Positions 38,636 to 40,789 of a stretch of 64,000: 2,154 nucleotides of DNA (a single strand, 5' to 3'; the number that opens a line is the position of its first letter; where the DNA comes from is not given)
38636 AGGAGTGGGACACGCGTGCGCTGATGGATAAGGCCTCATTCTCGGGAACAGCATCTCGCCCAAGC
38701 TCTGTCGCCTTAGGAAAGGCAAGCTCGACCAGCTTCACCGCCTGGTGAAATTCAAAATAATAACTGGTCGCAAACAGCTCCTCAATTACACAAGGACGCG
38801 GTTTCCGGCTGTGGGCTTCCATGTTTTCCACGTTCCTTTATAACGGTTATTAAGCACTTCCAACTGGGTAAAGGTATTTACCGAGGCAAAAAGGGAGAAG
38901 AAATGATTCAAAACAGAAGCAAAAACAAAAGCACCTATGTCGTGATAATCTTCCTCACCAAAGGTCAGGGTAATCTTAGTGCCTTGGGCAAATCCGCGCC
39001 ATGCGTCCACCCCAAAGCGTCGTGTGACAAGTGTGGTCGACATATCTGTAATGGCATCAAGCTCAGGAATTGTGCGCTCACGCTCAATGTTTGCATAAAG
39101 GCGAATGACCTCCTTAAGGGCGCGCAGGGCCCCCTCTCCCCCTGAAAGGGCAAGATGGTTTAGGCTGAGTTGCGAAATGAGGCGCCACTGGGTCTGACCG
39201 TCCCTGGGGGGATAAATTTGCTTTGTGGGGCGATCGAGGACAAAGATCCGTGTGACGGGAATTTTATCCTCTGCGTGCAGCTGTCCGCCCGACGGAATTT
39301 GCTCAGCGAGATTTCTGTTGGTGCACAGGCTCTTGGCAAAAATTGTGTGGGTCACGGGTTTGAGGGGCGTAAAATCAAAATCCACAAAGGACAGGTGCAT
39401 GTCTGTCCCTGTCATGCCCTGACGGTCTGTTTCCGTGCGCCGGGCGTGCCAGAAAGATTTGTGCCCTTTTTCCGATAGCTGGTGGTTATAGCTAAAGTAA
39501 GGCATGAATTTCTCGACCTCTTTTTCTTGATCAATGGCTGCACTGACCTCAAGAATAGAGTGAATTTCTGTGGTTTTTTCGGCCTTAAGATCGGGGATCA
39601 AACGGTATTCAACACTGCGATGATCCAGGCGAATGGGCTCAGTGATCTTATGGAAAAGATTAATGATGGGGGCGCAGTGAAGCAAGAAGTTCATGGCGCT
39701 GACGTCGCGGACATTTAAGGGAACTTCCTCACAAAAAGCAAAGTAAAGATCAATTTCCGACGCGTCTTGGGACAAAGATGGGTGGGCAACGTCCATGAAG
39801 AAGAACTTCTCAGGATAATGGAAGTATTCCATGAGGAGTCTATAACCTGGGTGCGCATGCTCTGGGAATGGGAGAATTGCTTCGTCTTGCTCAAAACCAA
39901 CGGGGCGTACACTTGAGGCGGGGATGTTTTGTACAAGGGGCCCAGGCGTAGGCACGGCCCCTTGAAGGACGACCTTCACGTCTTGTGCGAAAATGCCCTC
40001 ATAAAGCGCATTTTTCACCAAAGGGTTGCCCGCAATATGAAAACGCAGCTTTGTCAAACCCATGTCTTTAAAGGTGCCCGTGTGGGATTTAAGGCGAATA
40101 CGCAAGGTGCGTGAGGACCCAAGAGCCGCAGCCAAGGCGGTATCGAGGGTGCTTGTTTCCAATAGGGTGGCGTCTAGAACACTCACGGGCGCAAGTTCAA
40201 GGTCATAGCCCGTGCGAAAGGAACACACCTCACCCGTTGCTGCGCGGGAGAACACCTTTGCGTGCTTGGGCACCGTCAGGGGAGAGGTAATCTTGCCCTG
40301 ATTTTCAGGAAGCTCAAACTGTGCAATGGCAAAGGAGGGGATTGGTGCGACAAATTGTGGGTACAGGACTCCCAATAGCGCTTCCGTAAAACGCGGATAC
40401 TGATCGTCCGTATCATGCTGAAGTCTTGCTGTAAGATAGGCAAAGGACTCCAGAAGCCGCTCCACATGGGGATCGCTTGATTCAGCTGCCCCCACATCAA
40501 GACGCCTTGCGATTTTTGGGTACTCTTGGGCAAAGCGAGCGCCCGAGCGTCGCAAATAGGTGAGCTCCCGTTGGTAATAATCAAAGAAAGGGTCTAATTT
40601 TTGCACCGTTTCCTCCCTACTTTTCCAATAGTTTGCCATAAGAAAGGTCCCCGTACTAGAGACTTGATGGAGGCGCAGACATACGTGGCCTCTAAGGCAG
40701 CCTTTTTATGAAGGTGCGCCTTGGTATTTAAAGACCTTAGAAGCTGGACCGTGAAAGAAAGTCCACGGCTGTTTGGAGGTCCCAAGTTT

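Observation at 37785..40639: Intact but orphan T6SS baseplate pair tssF-tssG, wedged between rne and exported hypothetical proteins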

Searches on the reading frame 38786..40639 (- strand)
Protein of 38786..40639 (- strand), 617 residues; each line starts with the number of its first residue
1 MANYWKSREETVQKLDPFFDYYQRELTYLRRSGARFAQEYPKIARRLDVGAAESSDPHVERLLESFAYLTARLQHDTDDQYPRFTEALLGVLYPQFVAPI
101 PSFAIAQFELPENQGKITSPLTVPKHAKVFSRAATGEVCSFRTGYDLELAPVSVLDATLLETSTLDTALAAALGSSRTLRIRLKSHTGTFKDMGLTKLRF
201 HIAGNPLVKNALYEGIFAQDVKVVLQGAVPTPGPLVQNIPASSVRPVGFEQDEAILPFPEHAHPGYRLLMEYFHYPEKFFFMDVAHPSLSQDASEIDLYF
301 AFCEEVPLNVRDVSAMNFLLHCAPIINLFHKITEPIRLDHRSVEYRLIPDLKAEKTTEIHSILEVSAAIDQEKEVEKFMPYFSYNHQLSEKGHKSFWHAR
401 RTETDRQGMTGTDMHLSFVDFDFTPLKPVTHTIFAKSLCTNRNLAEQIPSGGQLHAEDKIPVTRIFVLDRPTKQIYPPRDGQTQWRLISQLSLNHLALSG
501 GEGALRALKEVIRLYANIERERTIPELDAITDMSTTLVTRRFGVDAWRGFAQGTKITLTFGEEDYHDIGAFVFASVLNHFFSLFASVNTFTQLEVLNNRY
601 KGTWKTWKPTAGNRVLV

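Call 3: search_protein_families(library=pfam, proteins=[window:38786-40639:-], max_evalue=0.01)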
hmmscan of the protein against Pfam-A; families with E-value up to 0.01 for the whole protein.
window:38786-40639:- (617 aa): 1 family
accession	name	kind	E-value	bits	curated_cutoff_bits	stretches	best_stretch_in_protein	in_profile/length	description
PF05947.17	T6SS_TssF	-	2.9e-185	617.8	25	1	17-614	4-608/608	Type VI secretion system, TssF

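Call 4: search_protein_families(library=ncbifam, proteins=[window:38786-40639:-], max_evalue=0.01)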
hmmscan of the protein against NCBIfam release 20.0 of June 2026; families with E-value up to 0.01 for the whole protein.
window:38786-40639:- (617 aa): 1 family
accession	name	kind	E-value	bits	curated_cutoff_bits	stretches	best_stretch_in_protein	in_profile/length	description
TIGR03359.1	VI_chp_6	equivalog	2.3e-184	614.7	260.3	1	19-616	2-599/600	type VI secretion system baseplate subunit TssF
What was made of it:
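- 38786..40606 (-): tssF, T6SS baseplate wedge subunit. 606 aa from GTG 40606. The longest ORF would start at ATG 40639 and give 617 aa. PF05947 E=2.9e-185 and TIGR03359 at 614.7 bits (calls 3, 4).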

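Call 8: find_encoding_contigs(protein=window:38786-40639:-, flank=10000, max_places=6)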
Protein window:38786-40639:- (617 aa): no gene with exactly this product is on record in the collection.

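Call 9: find_homologous_proteins(query=window:38786-40639:-, max_evalue=1e-10)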
Query window:38786-40639:- (617 aa): 2884 proteins with E <= 1e-10 among 8000 candidates; the best 120 are listed.
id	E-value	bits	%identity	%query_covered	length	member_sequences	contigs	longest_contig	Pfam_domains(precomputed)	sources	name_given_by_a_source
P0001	0.0e+0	1276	90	98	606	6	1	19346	PF05947.18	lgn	-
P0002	0.0e+0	1114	77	98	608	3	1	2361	PF05947.18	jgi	jgi:type VI secretion system protein ImpG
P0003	0.0e+0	1068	73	100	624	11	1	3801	PF05947.18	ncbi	-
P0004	2.1e-273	926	66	98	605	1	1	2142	PF05947.18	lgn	-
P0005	1.1e-272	924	65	98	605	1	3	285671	PF05947.18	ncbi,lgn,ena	-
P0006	2.2e-267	906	64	98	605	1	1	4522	PF05947.18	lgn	-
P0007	1.0e-262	891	61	98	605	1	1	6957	PF05947.18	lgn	-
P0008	1.0e-212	726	52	98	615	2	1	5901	PF05947.18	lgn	-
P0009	1.1e-202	693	50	98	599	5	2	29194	PF05947.18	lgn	-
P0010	6.9e-201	687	50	98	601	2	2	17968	PF05947.18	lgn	-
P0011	1.4e-199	682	52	98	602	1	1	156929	PF05947.18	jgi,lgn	jgi:type VI secretion system protein ImpG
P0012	6.6e-199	680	50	98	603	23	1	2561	PF05947.18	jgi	-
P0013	2.9e-198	678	51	98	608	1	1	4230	PF05947.18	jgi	jgi:type VI secretion system protein ImpG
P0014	6.3e-194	664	48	98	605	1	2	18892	PF05947.18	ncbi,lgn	-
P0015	8.4e-194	663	50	98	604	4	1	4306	PF05947.18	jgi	jgi:type VI secretion system protein ImpG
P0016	1.0e-192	660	48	98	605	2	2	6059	PF05947.18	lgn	-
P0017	2.9e-192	658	48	98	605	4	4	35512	PF05947.18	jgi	-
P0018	4.8e-191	654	48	99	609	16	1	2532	PF05947.18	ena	-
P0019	2.3e-189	649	46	100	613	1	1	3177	PF05947.18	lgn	-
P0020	2.7e-188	645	49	98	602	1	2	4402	PF05947.18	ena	-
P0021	8.0e-188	644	47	98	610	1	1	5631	PF05947.18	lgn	-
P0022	4.9e-187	641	47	97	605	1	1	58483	PF05947.18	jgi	jgi:type VI secretion system protein ImpG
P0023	1.1e-185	637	48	98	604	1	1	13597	PF05947.18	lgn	-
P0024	2.1e-185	636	46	98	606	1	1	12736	PF05947.18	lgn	-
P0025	2.5e-185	635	46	99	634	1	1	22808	PF05947.18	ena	-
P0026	2.7e-184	632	49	97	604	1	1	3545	PF05947.18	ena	-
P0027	2.4e-182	626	46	98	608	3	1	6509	PF05947.18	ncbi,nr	ncbi:MAG: type VI secretion system baseplate subunit TssF [Alphaproteobacteria bacterium]|nr:type VI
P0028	2.7e-182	625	47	98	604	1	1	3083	PF05947.18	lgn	-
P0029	5.0e-182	624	48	97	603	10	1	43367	PF05947.18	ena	-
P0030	5.7e-182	624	47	98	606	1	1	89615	PF05947.18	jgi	jgi:type VI secretion system protein ImpG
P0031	8.5e-182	624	47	97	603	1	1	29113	PF05947.18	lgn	-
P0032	1.7e-181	623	47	98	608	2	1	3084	PF05947.18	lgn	-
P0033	6.6e-181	621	46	98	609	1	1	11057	PF05947.18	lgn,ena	-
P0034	1.2e-180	620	47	97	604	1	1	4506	PF05947.18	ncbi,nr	ncbi:MAG: type VI secretion system baseplate subunit TssF [bacterium]|nr:type VI secretion system ba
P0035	1.6e-180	619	48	98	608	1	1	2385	PF05947.18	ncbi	-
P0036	2.1e-180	619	47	98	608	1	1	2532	PF05947.18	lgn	-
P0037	2.8e-180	619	45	97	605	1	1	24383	PF05947.18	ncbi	-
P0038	3.0e-180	619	47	98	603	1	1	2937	PF05947.18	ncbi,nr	ncbi:MAG: type VI secretion system baseplate subunit TssF [Nitrospinae bacterium]|nr:type VI secreti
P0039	3.3e-180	618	47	97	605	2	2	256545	PF05947.18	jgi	jgi:type VI secretion system protein ImpG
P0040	7.6e-180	617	48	96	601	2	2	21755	PF05947.18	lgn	-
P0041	8.2e-180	617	47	98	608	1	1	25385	PF05947.18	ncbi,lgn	ncbi:MAG: type VI secretion system baseplate subunit TssF [Pseudomonadota bacterium]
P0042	2.2e-179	616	48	97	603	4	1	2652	PF05947.18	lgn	-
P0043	3.8e-179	615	46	98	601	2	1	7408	PF05947.18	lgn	-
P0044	4.1e-179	615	48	97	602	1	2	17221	PF05947.18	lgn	-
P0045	4.3e-179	615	46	97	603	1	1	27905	PF05947.18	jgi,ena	-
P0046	8.4e-179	614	47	98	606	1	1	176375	PF05947.18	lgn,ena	-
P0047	2.0e-178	613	47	97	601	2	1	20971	PF05947.18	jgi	jgi:type VI secretion system protein ImpG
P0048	6.1e-178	611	48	97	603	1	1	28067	PF05947.18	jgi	jgi:type VI secretion system protein ImpG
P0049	6.6e-178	611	46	97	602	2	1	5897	PF05947.18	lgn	-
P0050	2.4e-177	609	48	98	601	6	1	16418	PF05947.18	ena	-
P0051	2.7e-177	609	46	98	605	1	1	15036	PF05947.18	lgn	-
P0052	4.3e-177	608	47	98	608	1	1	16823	PF05947.18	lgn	-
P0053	5.3e-177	608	46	98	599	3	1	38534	PF05947.18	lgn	-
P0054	5.8e-177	608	47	97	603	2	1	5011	PF05947.18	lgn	-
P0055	1.3e-176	607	46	98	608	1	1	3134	PF05947.18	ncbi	ncbi:MAG: type VI secretion system baseplate subunit TssF [Nitrososphaerales archaeon]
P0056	1.8e-176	606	47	96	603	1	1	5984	PF05947.18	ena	-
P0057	1.8e-176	606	47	97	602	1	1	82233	PF05947.18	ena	-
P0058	2.0e-176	606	46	97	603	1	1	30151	PF05947.18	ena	-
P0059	2.1e-176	606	46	97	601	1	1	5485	PF05947.18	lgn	-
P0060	2.1e-176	606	47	98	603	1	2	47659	PF05947.18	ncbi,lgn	-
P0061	2.4e-176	606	46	98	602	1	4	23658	PF05947.18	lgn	-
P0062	3.2e-176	605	47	97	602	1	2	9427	PF05947.18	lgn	-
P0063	6.8e-176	604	47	97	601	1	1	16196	PF05947.18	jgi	jgi:type VI secretion system protein ImpG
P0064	1.6e-175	603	46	97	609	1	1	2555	PF05947.18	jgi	-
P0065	1.7e-175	603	45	98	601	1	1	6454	PF05947.18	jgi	jgi:type VI secretion system protein ImpG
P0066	1.8e-175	603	48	97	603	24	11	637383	PF05947.18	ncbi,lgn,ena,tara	tara:strand:- start:41235 stop:43046 length:1812 start_codon:yes stop_codon:yes gene_type:complete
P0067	2.0e-175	603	45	98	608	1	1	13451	PF05947.18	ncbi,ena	-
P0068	2.9e-175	602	46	98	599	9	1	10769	PF05947.18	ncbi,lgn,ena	-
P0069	7.2e-175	601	46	97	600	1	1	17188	PF05947.18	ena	-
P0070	1.1e-174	600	47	97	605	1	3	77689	PF05947.18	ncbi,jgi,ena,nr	ncbi:MAG TPA: type VI secretion system baseplate subunit TssF [Pyrinomonadaceae bacterium]|nr:type V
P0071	2.3e-174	599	46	97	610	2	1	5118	PF05947.18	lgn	-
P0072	2.9e-174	599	46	98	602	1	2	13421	PF05947.18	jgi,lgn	jgi:type VI secretion system protein ImpG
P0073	4.7e-174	598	47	97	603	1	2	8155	PF05947.18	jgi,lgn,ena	-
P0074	5.5e-174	598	45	97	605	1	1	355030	PF05947.18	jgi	jgi:type VI secretion system protein ImpG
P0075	1.0e-173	597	45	97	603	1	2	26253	PF05947.18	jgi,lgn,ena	-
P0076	2.0e-173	596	46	97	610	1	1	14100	PF05947.18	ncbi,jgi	jgi:type VI secretion system protein ImpG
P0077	2.5e-173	596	46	97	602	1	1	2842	PF05947.18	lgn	-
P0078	3.6e-173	595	45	97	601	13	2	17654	PF05947.18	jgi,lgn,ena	jgi:type VI secretion system protein ImpG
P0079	3.8e-173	595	46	97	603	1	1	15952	PF05947.18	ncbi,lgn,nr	ncbi:MAG TPA: type VI secretion system baseplate subunit TssF [Pyrinomonadaceae bacterium]|nr:type V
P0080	4.1e-173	595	45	98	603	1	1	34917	PF05947.18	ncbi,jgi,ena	ncbi:MAG TPA: type VI secretion system baseplate subunit TssF [Pyrinomonadaceae bacterium]|jgi:type 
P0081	4.2e-173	595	46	96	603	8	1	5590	PF05947.18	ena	-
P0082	5.6e-173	595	45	97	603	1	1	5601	PF05947.18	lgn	-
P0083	6.7e-173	594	46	97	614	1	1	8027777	PF05947.18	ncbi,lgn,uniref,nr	ncbi:type VI secretion system baseplate subunit TssF [Desulfonema magnum]|uniref:Type VI secretion p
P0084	7.2e-173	594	46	97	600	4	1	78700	PF05947.18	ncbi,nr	ncbi:MAG TPA: type VI secretion system baseplate subunit TssF [Candidatus Angelobacter sp.]|nr:type 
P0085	7.6e-173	594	45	97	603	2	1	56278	PF05947.18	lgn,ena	-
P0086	7.7e-173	594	45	98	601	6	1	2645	PF05947.18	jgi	jgi:type VI secretion system protein ImpG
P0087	8.8e-173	594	45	98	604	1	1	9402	PF05947.18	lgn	-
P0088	2.9e-172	592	44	99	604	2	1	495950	PF05947.18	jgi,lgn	jgi:type VI secretion system protein ImpG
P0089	3.2e-172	592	47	98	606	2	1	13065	PF05947.18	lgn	-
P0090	3.6e-172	592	46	97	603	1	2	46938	PF05947.18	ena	-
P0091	4.1e-172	592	45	97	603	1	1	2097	PF05947.18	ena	-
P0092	4.1e-172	592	46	97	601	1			PF05947.18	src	-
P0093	4.6e-172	592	45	98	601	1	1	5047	PF05947.18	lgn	-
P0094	5.0e-172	591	46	97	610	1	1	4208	PF05947.18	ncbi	-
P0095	8.9e-172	591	45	98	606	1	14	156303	PF05947.18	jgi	jgi:type VI secretion system protein ImpG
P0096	1.1e-171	590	45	98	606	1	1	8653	PF05947.18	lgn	-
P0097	1.6e-171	590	45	98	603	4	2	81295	PF05947.18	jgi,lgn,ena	-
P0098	1.7e-171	590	45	97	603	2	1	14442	PF05947.18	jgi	jgi:type VI secretion system protein ImpG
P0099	1.7e-171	590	45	97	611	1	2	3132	PF05947.18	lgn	-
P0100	2.1e-171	589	46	99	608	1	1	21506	PF05947.18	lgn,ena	-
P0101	2.2e-171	589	46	97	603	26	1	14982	PF05947.18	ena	-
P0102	2.4e-171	589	45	97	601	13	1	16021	PF05947.18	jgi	jgi:type VI secretion system protein ImpG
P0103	2.7e-171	589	46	98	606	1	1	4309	PF05947.18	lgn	-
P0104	3.0e-171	589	45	98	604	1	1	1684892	PF05947.18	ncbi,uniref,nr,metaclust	ncbi:type VI secretion system baseplate subunit TssF [Candidatus Paracaedibacter symbiosus]|uniref:t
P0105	3.2e-171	589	46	97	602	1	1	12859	PF05947.18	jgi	jgi:type VI secretion system protein ImpG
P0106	3.4e-171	589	45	97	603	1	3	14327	PF05947.18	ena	-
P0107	3.4e-171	589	45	98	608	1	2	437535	PF05947.18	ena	-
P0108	4.1e-171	588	45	98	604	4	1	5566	PF05947.18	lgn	-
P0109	4.8e-171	588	45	97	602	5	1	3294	PF05947.18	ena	-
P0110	4.8e-171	588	45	97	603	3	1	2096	PF05947.18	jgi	jgi:type VI secretion system protein ImpG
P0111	5.0e-171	588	45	97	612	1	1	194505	PF05947.18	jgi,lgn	jgi:type VI secretion system protein ImpG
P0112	6.7e-171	588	44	98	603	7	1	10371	PF05947.18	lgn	-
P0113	7.2e-171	588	45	99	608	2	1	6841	PF05947.18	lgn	-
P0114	8.4e-171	587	45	99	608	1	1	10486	PF05947.18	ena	-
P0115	1.0e-170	587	45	97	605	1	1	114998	PF05947.18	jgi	jgi:type VI secretion system protein ImpG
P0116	1.1e-170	587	46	98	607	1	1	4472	PF05947.18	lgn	-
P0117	1.1e-170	587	45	96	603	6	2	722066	PF05947.18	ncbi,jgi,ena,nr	ncbi:MAG TPA: type VI secretion system baseplate subunit TssF [Pyrinomonadaceae bacterium]|nr:type V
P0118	1.2e-170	587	46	97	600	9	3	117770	PF05947.18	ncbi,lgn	-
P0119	1.4e-170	587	44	98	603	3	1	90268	PF05947.18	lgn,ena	-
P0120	1.9e-170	586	44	97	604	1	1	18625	PF05947.18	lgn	-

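Call 10: find_encoding_contigs(protein=P0001, flank=10000, max_places=3)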
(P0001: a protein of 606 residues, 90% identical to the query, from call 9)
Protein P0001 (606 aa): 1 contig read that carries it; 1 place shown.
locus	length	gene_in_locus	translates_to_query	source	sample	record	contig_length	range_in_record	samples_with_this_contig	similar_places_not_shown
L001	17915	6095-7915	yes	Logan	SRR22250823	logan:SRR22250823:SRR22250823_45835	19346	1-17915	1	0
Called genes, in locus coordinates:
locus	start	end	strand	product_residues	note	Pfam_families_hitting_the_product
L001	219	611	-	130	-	-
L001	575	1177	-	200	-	PF00685:Sulfotransfer_1 (weak)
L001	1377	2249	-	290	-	-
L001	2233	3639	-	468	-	PF02878:PGM_PMM_I, PF02879:PGM_PMM_II, PF02880:PGM_PMM_III, PF00408:PGM_PMM_IV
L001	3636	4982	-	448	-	PF03721:UDPG_MGDP_dh_N, PF00984:UDPG_MGDP_dh, PF03720:UDPG_MGDP_dh_C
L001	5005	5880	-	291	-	PF00483:NTP_transferase, PF12804:NTP_transf_3 (weak)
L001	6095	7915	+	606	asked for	PF05947:T6SS_TssF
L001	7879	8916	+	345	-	PF06996:T6SS_TssG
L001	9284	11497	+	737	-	PF10150:RNase_E_G, PF20833:RNase_E_G_Thio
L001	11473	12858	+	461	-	PF01435:Peptidase_M48, PF13428:TPR_14 (faint), PF14559:TPR_19 (faint), PF07719:TPR_2 (faint), PF13371:TPR_9 (weak), PF13432:TPR_16 (faint), PF23914:TPR_CcmH_CycH, PF13414:TPR_11 (faint)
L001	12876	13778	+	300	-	PF02424:ApbE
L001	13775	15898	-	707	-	PF11412:DsbD_N, PF28432:DUF8393 (weak), PF02683:DsbD_TM, PF13899:Thioredoxin_7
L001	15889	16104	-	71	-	PF14086:DUF4266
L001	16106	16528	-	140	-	PF00085:Thioredoxin, PF00255:GSHPx (weak), PF00578:AhpC-TSA, PF08534:Redoxin, PF13098:Thioredoxin_2 (weak), PF13905:Thioredoxin_8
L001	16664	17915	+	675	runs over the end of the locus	PF12094:DUF3570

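Call 11: find_encoding_contigs(protein=P0005, flank=10000, max_places=3)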
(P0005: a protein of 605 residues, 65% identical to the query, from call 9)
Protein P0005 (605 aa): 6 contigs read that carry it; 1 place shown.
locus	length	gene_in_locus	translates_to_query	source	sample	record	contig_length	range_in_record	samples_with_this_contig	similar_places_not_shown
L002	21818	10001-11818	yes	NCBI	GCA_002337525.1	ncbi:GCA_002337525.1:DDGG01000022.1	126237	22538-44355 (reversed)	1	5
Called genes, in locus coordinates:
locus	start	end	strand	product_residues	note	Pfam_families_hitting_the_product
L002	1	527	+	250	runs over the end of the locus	-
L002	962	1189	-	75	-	PF01197:Ribosomal_L31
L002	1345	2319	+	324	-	PF13407:Peripla_BP_4 (faint), PF04392:ABC_sub_bind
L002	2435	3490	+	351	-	PF13439:Glyco_transf_4 (weak), PF00534:Glycos_transf_1, PF13692:Glyco_trans_1_4, PF13524:Glyco_trans_1_2 (weak)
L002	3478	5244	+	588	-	PF13522:GATase_6, PF13537:GATase_7, PF00733:Asn_synthase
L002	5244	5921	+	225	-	PF01135:PCMT (weak), PF01596:Methyltransf_3, PF13578:Methyltransf_24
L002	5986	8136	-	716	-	PF01966:HD, PF13328:HD_4, PF04607:RelA_SpoT, PF02824:TGS, PF19296:RelA_AH, PF28438:RelA_RIS, PF13291:ACT_4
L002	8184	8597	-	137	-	PF01192:RNA_pol_Rpb6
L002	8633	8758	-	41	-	PF00444:Ribosomal_L36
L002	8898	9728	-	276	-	-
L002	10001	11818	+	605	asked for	PF05947:T6SS_TssF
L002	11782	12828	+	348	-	PF06996:T6SS_TssG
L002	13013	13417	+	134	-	-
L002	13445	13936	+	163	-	-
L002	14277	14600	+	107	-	PF00085:Thioredoxin, PF08534:Redoxin (faint), PF13728:TraF (weak), PF14595:Thioredoxin_9 (weak), PF13098:Thioredoxin_2, PF13905:Thioredoxin_8 (faint)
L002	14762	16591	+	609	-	PF07167:PhaC_N, PF00561:Abhydrolase_1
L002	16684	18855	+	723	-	PF02743:dCache_1, PF22673:MCP-like_PDC_1 (weak), PF00512:HisKA (weak), PF02518:HATPase_c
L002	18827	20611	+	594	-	PF01321:Creatinase_N, PF16189:Creatinase_N_2, PF00557:Peptidase_M24, PF16188:Peptidase_M24_C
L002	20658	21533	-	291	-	PF03331:LpxC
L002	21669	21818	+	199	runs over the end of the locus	-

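Call 14: find_encoding_contigs(protein=window:38789-40606:-, flank=10000, max_places=4)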
Protein seq(606 aa) (606 aa): no gene with exactly this product is on record in the collection.

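Call 17: find_related_loci(query=A1, collection=genome_contigs, flank=10000)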
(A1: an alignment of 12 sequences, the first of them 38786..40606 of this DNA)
Query A1 (606 aa) in genome_contigs; peptide patterns used: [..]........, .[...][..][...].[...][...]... (x = any residue, [..] = any of these).
167 stretches matched a pattern; 109 encode a relative of the query (tblastn E <= 1e-3); the best 80 are kept; 78 distinct loci.
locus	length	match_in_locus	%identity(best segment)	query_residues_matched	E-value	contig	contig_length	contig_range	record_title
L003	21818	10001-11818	73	1-606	0e+0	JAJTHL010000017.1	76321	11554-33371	MAG: Alphaproteobacteria bacterium isolate CoA8N_C25 k141_1542070_flag_0_multi_19_9970_len_76321, whole genome shotgun s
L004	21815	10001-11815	65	1-606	0e+0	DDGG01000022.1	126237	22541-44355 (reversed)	MAG TPA_asm: Alphaproteobacteria bacterium UBA1908 UBA1908_contig_372, whole genome shotgun sequence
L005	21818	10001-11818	98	1-606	0e+0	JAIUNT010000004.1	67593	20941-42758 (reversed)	MAG: Proteobacteria bacterium isolate CAED1 spades-bin.33~NODE_1016_length_67593_cov_1.20444, whole genome shotgun seque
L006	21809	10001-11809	50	3-606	0e+0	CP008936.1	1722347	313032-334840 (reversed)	Candidatus Caedibacter acanthamoebae, complete genome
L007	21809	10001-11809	49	3-606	0e+0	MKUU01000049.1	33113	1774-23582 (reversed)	MAG: Caedibacter sp. 38-128 SCNpilot_expt_500_p_scaffold_675, whole genome shotgun sequence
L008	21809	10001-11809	48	3-606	0e+0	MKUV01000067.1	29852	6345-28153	MAG: Caedibacter sp. 37-49 SCNpilot_expt_500_p_scaffold_743, whole genome shotgun sequence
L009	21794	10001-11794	45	5-606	6e-177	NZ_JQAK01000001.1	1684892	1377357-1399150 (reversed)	Candidatus Paracaedibacter symbiosus strain PRA9 Scaffold_1, whole genome shotgun sequence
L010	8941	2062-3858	47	1-606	2e-175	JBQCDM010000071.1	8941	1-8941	MAG: Candidatus Nucleicultricaceae bacterium isolate bin1026 k127_4368906, whole genome shotgun sequence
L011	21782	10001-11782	45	7-606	3e-171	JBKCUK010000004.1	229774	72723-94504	MAG: Holosporales bacterium isolate samp_2047_metabat2_761 samp_2047_1289472, whole genome shotgun sequence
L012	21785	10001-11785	45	5-603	9e-170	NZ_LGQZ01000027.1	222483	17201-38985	Azospirillum sp. TSO22-1 Contig01, whole genome shotgun sequence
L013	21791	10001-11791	44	5-606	2e-169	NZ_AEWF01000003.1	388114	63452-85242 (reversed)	Candidatus Odyssella thessalonicensis L13 HMO_scaffold00009, whole genome shotgun sequence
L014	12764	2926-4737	44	5-606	1e-168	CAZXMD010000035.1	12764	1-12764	MAG TPA_asm: uncultured Candidatus Finniella sp. isolate SRP319275_co1_191 genome assembly, contig: NODE_5817_length_127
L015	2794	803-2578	44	7-605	4e-179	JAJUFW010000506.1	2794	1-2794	MAG: Alphaproteobacteria bacterium isolate bin21 k141_473182_length_2794_cov_7.0000, whole genome shotgun sequence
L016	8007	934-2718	44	7-606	5e-168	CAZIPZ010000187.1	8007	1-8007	MAG TPA_asm: uncultured Solibacteraceae bacterium isolate SRP287453_co1_354 genome assembly, contig: NODE_17500_length_8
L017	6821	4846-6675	43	5-603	3e-168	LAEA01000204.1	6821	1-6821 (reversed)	MAG: Rhodospirillaceae bacterium BRH_c57 BRHa_1002659, whole genome shotgun sequence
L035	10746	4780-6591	43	10-606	7e-158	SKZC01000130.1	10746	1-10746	MAG: Gemmatimonadetes bacterium isolate CSSed162cmB_313 CSSed16-2cmB-22464, whole genome shotgun sequence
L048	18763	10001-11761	41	10-603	5e-135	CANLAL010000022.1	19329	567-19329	MAG: Alphaproteobacteria bacterium isolate ZE-Jul18-95 genome assembly, contig: ZE-Jul18-C1992, whole genome shotgun seq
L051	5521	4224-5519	47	5-441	2e-129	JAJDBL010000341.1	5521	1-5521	MAG: Nitrospirales bacterium isolate OFTM238 OFTM238_340, whole genome shotgun sequence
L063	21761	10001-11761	36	7-606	9e-117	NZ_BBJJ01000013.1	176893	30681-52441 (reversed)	Paraburkholderia mimosarum LMG 23256 = NBRC 106338, whole genome shotgun sequence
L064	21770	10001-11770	38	7-606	1e-115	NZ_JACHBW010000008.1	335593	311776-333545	Paraburkholderia bannensis strain WP4_2_2 Ga0348322_08, whole genome shotgun sequence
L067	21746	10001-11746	36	5-599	3e-115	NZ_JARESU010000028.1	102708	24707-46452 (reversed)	Paraburkholderia sp. RL18-085-BIA-A 28, whole genome shotgun sequence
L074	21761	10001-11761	36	7-606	7e-113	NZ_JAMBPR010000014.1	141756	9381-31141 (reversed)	Paraburkholderia sp. CNPSo 3274 scaffold_13, whole genome shotgun sequence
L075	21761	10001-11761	37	7-606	5e-113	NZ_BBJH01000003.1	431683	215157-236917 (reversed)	Paraburkholderia heleia NBRC 101817, whole genome shotgun sequence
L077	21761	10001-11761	37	7-606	4e-112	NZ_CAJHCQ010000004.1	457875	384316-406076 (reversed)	Paraburkholderia hiiakae strain LMG 27952 isolate LMG 27952, whole genome shotgun sequence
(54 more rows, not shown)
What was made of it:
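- The genome scan returned exactly one tssF locus in each of the four UBA1908-family genomes it found, and one in each related symbiont genome (call 17).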
